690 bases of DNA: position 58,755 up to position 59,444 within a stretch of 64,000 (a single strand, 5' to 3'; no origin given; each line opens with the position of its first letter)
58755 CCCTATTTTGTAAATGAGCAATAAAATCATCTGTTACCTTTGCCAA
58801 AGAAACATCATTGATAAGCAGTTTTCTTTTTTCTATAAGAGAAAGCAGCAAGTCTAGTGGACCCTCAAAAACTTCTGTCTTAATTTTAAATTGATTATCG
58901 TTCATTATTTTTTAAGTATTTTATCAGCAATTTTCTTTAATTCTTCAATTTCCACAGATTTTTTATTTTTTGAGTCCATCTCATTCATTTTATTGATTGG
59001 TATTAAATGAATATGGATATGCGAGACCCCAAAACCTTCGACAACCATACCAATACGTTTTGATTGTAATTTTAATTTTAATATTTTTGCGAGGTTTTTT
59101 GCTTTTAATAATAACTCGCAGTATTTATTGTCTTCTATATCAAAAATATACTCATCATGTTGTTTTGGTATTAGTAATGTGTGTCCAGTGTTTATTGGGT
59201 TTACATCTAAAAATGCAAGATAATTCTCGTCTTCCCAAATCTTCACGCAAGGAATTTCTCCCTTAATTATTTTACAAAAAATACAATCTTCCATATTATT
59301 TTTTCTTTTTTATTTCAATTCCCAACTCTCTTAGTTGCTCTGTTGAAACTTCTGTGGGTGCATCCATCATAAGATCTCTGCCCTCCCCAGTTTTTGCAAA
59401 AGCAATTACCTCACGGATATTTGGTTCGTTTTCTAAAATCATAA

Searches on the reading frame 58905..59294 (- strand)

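Call 63: search_protein_families(library=pfam, proteins=[window:58905-59294:-], max_evalue=0.001)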
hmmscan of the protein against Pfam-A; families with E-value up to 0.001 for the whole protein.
window:58905-59294:- (129 aa): 3 families
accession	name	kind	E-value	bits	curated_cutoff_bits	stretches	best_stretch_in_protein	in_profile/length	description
PF01230.28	HIT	-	8.3e-17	62.1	21.5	1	11-101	1-96/98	HIT domain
PF11969.13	DcpS_C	-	8.2e-12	46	24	1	4-108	2-110/114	Scavenger mRNA decapping enzyme C-term binding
PF04677.20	CwfJ_C_1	-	5.7e-05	23.4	21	1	22-106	33-115/122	Protein similar to CwfJ C-terminus 1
